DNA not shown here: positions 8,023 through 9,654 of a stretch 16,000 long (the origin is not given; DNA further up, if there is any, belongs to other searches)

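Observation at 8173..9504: Hypothesis: the orphan MmgE/PrpD-family gene encodes an epimerase for the succinyl stereocentre of 2SC, feeding a stereospecific lyase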

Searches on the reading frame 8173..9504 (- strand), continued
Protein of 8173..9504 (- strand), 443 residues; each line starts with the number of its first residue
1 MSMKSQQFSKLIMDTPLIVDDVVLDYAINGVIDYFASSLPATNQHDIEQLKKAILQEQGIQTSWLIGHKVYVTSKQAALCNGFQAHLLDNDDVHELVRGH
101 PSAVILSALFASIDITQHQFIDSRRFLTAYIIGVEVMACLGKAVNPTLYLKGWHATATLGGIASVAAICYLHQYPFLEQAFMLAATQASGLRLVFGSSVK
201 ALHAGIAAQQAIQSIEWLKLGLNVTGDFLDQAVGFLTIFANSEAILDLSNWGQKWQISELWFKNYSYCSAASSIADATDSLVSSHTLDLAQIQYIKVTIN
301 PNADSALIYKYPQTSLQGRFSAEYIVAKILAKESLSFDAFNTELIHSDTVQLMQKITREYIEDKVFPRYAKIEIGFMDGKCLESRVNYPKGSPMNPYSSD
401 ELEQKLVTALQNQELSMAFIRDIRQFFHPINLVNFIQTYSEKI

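Call 33: search_solved_structures(query=window:8173-9504:-, max_evalue=0.001, show_alignments=5)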
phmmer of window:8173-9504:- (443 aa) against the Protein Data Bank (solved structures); distinct sequences matched with E-value up to 0.001: 10.
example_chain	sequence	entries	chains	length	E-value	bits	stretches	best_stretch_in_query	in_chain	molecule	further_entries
7bra_A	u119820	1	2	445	2.1e-70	241.1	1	27-416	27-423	Bacillus subtilis IRG1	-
7e9d_A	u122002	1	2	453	4.2e-69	236.9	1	27-428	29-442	IRG1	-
2hp3_A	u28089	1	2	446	9.3e-40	140.2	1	21-406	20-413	IDS-epimerase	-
2hp0_A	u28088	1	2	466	1.1e-39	140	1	21-406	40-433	IDS-epimerase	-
12vt_A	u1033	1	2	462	1.2e-16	64.1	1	73-407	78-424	Cis-aconitate decarboxylase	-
12vw_A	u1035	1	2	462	3.2e-16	62.7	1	73-407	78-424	Cis-aconitate decarboxylase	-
12ux_A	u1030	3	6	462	4.5e-16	62.2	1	73-407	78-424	Cis-aconitate decarboxylase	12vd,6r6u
12vq_A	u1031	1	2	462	5.8e-15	58.5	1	73-407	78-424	Cis-aconitate decarboxylase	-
7br9_A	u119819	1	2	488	2.2e-13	53.3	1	75-406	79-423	Cis-aconitate decarboxylase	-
6r6t_A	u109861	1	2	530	2.9e-13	53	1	75-406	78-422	Cis-aconitate decarboxylase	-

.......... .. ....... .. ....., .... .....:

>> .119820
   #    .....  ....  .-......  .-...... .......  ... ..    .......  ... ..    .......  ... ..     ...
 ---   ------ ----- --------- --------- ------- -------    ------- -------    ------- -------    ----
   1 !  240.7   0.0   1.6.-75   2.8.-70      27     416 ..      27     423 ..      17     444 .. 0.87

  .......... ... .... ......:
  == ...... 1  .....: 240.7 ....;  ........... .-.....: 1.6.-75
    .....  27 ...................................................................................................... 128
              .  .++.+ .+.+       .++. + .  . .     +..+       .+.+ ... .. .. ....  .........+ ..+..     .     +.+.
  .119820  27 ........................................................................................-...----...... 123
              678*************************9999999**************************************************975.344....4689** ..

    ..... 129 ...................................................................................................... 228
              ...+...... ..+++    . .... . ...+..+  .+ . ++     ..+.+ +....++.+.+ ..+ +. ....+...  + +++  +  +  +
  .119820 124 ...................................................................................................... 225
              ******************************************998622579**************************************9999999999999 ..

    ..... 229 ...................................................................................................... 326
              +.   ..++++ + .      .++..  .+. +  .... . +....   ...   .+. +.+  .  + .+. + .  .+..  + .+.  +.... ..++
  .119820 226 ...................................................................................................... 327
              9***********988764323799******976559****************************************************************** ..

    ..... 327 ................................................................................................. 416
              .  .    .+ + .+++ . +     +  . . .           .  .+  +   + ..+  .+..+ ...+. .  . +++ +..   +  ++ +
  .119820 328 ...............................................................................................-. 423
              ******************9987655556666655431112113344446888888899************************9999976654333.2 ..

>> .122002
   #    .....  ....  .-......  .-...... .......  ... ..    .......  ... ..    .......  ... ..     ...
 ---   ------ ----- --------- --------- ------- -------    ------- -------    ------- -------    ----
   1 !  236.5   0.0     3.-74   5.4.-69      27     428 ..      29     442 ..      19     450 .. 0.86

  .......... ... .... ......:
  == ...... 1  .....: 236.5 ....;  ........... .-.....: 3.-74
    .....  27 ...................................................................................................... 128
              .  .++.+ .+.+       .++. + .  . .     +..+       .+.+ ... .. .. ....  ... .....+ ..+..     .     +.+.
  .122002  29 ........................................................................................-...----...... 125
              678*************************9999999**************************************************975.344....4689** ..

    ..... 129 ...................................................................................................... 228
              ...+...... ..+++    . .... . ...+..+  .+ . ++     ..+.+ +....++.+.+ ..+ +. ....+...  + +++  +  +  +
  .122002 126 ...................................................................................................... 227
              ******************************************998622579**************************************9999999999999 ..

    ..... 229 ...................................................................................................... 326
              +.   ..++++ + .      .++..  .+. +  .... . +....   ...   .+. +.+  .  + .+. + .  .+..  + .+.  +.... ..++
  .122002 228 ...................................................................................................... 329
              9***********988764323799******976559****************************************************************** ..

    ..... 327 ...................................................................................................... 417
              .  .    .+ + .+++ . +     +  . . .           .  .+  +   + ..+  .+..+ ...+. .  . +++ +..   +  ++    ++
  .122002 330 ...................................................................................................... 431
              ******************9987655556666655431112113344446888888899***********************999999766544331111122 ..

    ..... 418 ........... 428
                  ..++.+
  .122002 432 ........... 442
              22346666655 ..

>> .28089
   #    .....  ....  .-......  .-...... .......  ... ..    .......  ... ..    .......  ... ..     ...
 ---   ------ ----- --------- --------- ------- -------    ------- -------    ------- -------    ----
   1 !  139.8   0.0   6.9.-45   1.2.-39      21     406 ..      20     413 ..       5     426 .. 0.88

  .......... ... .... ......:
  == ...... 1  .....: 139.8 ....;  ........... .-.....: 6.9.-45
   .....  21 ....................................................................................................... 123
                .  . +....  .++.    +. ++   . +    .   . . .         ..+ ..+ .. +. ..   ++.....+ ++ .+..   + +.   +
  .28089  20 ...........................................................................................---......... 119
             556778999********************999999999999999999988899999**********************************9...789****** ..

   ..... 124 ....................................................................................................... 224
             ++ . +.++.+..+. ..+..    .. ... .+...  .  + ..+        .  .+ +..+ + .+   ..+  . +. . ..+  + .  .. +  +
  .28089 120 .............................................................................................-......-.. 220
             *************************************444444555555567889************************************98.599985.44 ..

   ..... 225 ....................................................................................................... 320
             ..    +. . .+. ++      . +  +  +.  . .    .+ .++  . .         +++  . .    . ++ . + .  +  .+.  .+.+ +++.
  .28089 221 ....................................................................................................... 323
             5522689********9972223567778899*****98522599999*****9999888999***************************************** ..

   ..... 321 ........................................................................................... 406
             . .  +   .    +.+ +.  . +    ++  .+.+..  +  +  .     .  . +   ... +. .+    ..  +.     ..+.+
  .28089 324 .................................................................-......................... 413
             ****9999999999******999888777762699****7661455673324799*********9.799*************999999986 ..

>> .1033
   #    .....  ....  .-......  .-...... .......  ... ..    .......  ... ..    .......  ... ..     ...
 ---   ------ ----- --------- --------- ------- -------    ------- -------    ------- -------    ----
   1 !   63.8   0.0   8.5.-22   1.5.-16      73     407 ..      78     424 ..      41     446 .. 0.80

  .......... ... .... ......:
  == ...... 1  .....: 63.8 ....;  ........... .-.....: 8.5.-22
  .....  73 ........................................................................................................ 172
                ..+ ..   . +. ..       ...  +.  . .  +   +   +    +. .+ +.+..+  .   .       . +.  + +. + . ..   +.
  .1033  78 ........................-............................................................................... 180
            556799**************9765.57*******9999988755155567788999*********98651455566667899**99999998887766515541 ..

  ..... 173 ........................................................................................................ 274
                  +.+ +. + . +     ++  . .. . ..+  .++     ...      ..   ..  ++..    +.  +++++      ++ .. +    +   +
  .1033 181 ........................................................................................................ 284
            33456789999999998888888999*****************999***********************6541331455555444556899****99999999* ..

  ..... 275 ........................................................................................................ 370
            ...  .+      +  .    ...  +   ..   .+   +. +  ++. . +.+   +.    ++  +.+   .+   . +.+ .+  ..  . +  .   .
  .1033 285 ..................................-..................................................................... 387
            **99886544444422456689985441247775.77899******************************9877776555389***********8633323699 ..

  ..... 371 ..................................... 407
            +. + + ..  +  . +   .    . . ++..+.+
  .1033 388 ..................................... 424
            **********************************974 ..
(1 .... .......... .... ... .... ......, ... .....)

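Call 42: find_encoding_contigs(protein=P0111, flank=10000, max_places=2)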
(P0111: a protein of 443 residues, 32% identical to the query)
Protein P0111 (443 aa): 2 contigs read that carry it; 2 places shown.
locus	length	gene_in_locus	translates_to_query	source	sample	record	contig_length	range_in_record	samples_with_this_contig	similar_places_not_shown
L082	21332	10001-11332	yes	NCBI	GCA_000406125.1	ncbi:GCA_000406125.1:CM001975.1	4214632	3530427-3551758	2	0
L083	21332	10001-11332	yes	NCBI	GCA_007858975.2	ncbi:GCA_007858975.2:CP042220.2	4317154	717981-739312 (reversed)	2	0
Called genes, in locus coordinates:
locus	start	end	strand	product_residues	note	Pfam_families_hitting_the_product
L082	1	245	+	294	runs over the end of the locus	PF00701:DHDPS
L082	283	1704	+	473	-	PF00474:SSF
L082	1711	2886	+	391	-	PF13088:BNR_2, PF02012:BNR (faint)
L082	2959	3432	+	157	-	PF04074:DUF386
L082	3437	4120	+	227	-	PF00106:adh_short, PF01370:Epimerase, PF08659:KR (weak), PF13561:adh_short_C2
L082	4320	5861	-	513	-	PF12729:4HB_MCP_1, PF00015:MCPsignal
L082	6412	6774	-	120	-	PF06062:UPF0231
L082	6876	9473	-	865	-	PF11791:Aconitase_B_N, PF06434:Aconitase_2_N, PF00330:Aconitase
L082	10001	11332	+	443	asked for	PF03972:MmgE_PrpD_N, PF19305:MmgE_PrpD_C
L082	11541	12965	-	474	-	PF00890:FAD_binding_2 (faint), PF01134:GIDA, PF03486:HI0933_like (faint), PF07992:Pyr_redox_2, PF12831:FAD_oxidored, PF13738:Pyr_redox_3 (faint), PF00070:Pyr_redox, PF02852:Pyr_redox_dim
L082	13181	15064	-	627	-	PF00364:Biotin_lipoyl, PF01597:GCV_H (faint), PF05896:NQRA_N (faint), PF13375:RnfC_N (faint), PF25917:BSH_RND (faint), PF00364:Biotin_lipoyl, PF02817:E3_binding, PF00198:2-oxoacid_dh, +3 more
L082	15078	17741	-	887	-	PF28598:PDH_E1_N, PF00456:Transketolase_N, PF17831:PDH_E1_M, PF22613:Transketolase_C_1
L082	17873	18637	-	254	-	PF00392:GntR, PF07729:FCD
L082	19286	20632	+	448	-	PF00324:AA_permease, PF13520:AA_permease_2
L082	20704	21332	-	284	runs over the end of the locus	PF17113:AmpE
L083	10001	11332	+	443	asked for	PF03972:MmgE_PrpD_N, PF19305:MmgE_PrpD_C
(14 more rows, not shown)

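Call 60: predict_structure(alignment_id=A1)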
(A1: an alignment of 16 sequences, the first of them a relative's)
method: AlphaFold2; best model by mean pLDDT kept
length: 443 residues; sequences in the alignment: 16
mean_pLDDT: 90.1   pTM: 0.91
mean pLDDT of the five models: 90.1, 87.7, 87.1, 86.3, 84.8
residues with pLDDT >= 90: 304; 70-90: 114; 50-70: 24; < 50: 1
segments of 3 or more residues with pLDDT < 50: none
pLDDT, mean of each block of 10 residues (from residue 1): 80 97 97 95 91 91 94 97 91 82 97 93 98 94 77 81 97 96 85 65 93 96 84 69 71 92 83 94 94 96 78 90 96 86 93 96 89 97 95 91 93 96 96 96 92
secondary structure, 60 per line:
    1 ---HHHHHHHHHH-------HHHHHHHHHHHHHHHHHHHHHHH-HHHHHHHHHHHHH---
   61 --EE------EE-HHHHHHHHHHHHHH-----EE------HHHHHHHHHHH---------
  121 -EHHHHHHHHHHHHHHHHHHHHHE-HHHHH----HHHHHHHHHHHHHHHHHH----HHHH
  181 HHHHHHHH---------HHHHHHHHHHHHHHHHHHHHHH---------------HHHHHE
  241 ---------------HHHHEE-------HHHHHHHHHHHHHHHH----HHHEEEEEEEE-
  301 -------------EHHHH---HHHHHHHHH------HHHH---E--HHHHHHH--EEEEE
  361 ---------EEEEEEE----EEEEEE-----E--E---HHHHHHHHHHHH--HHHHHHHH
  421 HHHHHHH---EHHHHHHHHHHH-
elements in order: H4-13 H21-43 H45-57 H74-87 H101-111 H123-143 H146-150 H155-172 H177-188 H198-219 H235-239 H256-259 H269-284 E292-299 H315-318 H322-330 H337-340 H347-353 E356-360 E370-376 E381-386 H399-410 H413-427 H432-442

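Call 62: search_protein_families(library=ncbifam, proteins=[window:8173-9504:-], max_evalue=0.00001)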
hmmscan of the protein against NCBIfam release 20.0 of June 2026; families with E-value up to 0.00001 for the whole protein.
window:8173-9504:- (443 aa): 0 families

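Call 63: fold_search(model_id=the predicted structure, library=pdb)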
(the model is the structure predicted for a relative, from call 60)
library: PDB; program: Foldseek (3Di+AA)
matches with E <= 10: 420; with E <= 0.001: 26
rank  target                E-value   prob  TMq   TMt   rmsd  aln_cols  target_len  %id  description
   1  7bra_A                3.4e-35  1.00  0.89  0.89   2.2       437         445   34  Bacillus subtilis IRG1 (released 2021-02-03)
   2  7e9d_A                7.9e-35  1.00  0.89  0.89   2.2       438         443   33  H102A mutant of IRG1 from bacillus (released 2021-03-31)
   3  2hp0_A                1.9e-25  1.00  0.87  0.86   2.9       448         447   26  Crystal structure of iminodisuccinate epimerase (released 2006-09-12)
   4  2hp3_A                1.0e-24  1.00  0.88  0.87   2.7       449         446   24  Crystal structure of iminodisuccinate epimerase (released 2006-09-12)
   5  7br9_B                1.5e-23  1.00  0.84  0.82   3.1       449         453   19  Crystal structure of mus musculus IRG1 (released 2021-02-03)
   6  7br9_A                6.6e-23  1.00  0.85  0.84   3.7       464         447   19  Crystal structure of mus musculus IRG1 (released 2021-02-03)
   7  6r6u_A                1.1e-21  1.00  0.86  0.83   3.3       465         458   18  Crystal structure of human cis-aconitate decarboxylase (released 2019-09-25)
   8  6r6u_B                1.1e-21  1.00  0.85  0.83   3.3       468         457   19  Crystal structure of human cis-aconitate decarboxylase (released 2019-09-25)
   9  6r6t_B                2.0e-21  1.00  0.85  0.83   3.3       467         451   18  Crystal structure of mouse cis-aconitate decarboxylase (released 2019-09-25)
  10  6r6t_A                2.5e-21  1.00  0.85  0.83   3.4       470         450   18  Crystal structure of mouse cis-aconitate decarboxylase (released 2019-09-25)
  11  6s62_C                4.5e-17  1.00  0.76  0.71   5.4       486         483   17  Crystal structure of 2-methylcitrate dehydratase (PrpD) from Pseudomonas aeruginosa in apo form. (released 2020-10-14)
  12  6s62_A                1.8e-16  1.00  0.74  0.69   5.4       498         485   16  Crystal structure of 2-methylcitrate dehydratase (PrpD) from Pseudomonas aeruginosa in apo form. (released 2020-10-14)
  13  5mux_B                3.4e-16  1.00  0.84  0.79   3.4       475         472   15  Crystal structure of 2-methylcitrate dehydratase (MmgE) from Bacillus subtilis. (released 2018-02-14)
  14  6s62_B                7.7e-16  1.00  0.75  0.70   5.3       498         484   17  Crystal structure of 2-methylcitrate dehydratase (PrpD) from Pseudomonas aeruginosa in apo form. (released 2020-10-14)
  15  5mux_A                1.1e-15  1.00  0.83  0.79   3.5       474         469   14  Crystal structure of 2-methylcitrate dehydratase (MmgE) from Bacillus subtilis. (released 2018-02-14)
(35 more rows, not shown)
